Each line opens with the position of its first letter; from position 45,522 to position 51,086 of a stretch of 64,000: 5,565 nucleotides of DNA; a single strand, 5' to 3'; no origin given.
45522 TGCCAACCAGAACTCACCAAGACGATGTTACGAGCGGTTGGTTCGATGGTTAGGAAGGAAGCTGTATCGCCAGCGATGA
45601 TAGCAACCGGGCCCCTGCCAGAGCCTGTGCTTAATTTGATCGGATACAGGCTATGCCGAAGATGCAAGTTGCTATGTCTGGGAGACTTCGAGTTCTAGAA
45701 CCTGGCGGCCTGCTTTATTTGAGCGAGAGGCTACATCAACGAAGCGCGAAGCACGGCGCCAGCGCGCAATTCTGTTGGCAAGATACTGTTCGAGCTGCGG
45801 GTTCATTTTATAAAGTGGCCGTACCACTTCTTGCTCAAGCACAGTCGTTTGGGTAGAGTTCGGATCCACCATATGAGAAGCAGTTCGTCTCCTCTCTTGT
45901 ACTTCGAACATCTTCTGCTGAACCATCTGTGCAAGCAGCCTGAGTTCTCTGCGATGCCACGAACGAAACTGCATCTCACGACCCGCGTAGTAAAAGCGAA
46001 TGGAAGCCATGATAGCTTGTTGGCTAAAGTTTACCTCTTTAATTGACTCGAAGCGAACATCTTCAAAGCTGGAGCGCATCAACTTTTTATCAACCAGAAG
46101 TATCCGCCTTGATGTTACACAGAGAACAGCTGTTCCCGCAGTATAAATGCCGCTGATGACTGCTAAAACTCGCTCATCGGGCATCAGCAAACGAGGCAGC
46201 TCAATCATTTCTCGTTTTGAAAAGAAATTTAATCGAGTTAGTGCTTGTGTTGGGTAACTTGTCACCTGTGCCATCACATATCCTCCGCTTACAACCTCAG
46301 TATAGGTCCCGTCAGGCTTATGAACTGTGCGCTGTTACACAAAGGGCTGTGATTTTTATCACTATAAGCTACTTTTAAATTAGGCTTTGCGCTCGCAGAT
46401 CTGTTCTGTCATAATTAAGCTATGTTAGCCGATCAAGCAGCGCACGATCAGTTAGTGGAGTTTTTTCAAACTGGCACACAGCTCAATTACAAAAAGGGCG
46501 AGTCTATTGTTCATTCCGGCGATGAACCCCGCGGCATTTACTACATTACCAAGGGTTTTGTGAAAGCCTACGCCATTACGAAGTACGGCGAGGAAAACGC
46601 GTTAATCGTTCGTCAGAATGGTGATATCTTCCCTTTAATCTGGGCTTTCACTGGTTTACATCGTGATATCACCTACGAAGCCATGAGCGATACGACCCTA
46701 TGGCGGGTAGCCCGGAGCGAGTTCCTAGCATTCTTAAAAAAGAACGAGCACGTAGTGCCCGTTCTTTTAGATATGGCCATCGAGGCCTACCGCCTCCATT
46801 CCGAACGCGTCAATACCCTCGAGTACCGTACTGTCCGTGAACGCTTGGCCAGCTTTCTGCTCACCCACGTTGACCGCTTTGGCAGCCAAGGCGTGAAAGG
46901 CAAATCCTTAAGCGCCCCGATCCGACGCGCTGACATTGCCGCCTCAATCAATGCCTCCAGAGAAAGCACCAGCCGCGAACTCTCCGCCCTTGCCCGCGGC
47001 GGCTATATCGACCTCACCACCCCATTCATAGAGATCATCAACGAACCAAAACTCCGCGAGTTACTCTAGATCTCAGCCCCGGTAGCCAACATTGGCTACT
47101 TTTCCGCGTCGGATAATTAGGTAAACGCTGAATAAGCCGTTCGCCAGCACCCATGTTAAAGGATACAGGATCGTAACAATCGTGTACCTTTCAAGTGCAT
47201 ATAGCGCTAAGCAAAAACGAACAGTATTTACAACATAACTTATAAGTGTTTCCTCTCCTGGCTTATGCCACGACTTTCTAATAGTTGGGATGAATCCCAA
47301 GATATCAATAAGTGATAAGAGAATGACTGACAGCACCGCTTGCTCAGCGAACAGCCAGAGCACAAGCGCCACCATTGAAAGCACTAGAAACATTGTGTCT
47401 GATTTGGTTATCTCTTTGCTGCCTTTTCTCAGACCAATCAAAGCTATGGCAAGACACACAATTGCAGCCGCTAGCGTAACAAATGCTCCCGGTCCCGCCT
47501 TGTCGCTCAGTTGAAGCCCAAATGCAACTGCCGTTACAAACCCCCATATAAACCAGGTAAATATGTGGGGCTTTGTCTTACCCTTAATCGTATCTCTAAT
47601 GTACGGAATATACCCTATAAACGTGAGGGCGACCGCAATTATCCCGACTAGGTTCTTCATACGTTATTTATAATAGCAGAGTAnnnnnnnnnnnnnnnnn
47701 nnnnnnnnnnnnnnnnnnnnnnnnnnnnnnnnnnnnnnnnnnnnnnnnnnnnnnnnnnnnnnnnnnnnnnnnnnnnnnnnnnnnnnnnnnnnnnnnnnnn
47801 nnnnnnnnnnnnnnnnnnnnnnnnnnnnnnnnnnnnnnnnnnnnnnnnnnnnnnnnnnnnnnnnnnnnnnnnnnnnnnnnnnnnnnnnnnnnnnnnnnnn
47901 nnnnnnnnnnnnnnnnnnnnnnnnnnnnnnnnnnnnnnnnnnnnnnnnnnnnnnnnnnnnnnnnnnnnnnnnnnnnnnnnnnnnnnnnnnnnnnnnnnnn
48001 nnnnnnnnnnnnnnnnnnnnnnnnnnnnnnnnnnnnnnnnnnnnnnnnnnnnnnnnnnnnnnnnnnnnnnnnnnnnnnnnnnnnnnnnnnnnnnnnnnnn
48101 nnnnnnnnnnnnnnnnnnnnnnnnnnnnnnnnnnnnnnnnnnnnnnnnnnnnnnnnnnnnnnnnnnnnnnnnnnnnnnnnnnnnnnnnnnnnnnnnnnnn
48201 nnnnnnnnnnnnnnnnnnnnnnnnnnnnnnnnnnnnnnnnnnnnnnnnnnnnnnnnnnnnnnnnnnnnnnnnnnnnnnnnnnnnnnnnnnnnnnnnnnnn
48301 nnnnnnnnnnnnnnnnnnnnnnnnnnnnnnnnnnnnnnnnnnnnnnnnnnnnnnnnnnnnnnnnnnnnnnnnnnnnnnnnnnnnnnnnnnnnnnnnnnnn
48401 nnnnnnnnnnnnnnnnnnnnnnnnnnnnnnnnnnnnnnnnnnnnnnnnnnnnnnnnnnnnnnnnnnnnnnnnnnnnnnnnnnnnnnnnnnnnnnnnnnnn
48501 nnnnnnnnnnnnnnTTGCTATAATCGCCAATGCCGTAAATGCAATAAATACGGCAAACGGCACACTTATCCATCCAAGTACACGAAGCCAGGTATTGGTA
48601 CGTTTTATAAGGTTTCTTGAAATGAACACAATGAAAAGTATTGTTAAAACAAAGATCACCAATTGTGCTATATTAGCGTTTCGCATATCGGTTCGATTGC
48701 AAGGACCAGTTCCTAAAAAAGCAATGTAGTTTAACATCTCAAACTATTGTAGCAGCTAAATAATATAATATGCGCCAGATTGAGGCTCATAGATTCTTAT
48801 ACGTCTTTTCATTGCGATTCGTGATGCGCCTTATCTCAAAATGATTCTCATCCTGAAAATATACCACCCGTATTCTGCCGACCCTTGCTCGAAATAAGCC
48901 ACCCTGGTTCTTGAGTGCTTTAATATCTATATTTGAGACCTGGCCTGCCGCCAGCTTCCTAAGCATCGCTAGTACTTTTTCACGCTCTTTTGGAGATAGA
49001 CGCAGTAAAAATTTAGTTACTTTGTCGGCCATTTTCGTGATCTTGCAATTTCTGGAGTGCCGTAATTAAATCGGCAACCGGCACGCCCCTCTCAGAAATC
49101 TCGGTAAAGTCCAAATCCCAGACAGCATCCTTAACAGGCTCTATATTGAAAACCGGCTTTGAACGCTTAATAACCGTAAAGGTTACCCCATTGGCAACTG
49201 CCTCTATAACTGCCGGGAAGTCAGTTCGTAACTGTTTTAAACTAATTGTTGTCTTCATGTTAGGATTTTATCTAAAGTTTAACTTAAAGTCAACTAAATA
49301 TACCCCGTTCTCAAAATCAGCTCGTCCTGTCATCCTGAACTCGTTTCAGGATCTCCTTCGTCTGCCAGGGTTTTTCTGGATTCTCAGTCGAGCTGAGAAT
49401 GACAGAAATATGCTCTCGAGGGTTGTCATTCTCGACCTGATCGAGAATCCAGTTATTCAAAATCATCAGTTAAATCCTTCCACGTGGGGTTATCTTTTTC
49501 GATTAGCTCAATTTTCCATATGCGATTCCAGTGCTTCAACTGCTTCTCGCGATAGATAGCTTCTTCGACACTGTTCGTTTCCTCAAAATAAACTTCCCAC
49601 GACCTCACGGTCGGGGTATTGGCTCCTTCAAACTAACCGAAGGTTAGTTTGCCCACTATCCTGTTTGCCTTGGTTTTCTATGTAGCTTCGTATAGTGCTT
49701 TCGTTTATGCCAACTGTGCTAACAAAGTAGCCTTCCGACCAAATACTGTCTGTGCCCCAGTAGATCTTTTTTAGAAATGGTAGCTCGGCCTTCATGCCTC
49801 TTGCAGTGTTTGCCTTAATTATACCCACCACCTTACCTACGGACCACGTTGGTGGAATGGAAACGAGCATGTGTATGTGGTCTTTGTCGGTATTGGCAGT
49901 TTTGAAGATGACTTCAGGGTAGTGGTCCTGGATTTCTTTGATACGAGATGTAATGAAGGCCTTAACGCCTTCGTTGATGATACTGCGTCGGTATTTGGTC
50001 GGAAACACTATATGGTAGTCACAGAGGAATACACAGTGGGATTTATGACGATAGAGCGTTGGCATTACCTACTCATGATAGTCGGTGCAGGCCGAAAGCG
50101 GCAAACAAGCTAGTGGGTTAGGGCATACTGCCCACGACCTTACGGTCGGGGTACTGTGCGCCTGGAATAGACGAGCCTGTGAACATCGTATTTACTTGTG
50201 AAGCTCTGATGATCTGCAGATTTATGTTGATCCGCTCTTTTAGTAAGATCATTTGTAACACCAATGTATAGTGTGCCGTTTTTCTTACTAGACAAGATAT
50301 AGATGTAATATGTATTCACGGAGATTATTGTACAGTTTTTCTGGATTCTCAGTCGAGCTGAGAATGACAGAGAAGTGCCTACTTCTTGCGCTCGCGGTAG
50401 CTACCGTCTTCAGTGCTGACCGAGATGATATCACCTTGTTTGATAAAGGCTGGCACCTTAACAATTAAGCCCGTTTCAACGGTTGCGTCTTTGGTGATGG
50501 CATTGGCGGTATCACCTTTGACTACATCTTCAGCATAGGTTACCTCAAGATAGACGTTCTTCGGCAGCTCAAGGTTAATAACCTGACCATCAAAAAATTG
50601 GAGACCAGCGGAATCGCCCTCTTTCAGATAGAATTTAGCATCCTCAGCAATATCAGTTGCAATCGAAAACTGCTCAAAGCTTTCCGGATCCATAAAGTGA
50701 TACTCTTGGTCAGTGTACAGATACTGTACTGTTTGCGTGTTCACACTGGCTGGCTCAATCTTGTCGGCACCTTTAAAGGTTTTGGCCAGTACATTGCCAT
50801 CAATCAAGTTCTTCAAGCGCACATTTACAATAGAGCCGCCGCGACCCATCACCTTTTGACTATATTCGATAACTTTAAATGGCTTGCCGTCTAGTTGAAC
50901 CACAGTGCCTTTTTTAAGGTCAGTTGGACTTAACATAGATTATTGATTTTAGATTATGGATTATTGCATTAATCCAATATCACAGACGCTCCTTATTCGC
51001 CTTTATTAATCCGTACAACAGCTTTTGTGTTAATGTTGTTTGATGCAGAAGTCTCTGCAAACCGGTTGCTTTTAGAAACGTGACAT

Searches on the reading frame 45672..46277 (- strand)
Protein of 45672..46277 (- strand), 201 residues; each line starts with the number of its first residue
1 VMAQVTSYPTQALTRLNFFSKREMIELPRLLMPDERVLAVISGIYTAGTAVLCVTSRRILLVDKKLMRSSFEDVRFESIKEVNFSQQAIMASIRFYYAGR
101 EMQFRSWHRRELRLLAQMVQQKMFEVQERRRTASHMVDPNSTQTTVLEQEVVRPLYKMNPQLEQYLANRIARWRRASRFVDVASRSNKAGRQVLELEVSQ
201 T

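Call 74: search_protein_families(library=pfam, proteins=[window:45672-46277:-], max_evalue=0.001)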
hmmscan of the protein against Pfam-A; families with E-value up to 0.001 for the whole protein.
window:45672-46277:- (201 aa): 1 family
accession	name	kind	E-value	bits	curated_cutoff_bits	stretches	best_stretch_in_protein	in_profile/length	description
PF14470.12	bPH_3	-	7.4e-14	52.4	23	1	31-120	1-94/95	Bacterial PH domain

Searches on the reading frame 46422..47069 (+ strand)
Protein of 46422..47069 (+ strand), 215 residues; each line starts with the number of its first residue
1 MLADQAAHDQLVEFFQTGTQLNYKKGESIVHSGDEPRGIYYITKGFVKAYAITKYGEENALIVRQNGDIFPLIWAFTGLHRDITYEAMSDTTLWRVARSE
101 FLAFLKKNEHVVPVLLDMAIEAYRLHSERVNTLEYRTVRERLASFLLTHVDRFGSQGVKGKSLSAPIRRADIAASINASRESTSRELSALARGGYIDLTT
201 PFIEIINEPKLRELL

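Call 89: search_protein_families(library=pfam, proteins=[window:46422-47069:+], max_evalue=0.001)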
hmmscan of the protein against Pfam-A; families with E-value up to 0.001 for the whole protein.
window:46422-47069:+ (215 aa): 2 families
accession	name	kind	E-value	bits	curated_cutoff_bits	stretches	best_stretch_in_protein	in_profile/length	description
PF00027.35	cNMP_binding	-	2.8e-17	62.9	27.5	1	22-108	3-89/89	Cyclic nucleotide-binding domain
PF13545.12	HTH_Crp_2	-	1.1e-13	51.4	27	1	140-214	1-70/70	Crp-like helix-turn-helix domain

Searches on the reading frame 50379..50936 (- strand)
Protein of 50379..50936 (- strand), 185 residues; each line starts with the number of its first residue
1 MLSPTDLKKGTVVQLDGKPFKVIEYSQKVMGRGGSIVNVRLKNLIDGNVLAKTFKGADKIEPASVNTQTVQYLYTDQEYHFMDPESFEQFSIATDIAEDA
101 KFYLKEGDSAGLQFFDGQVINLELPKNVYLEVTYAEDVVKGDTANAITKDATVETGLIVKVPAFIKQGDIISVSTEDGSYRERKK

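Call 89: search_protein_families(library=pfam, proteins=[window:50379-50936:-], max_evalue=0.001)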
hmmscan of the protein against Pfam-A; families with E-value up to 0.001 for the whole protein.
window:50379-50936:- (185 aa): 3 families
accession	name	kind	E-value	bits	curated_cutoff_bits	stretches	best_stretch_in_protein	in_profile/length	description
PF09285.17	Elong-fact-P_C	-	3.8e-23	81.4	25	1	128-183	1-56/56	Elongation factor P, C-terminal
PF08207.18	EFP_N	-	1.9e-17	63.4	23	1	5-60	3-58/58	Elongation factor P (EF-P) KOW-like domain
PF01132.26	EFP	-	2.6e-16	59.8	27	1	69-120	2-54/54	Elongation factor P (EF-P) OB domain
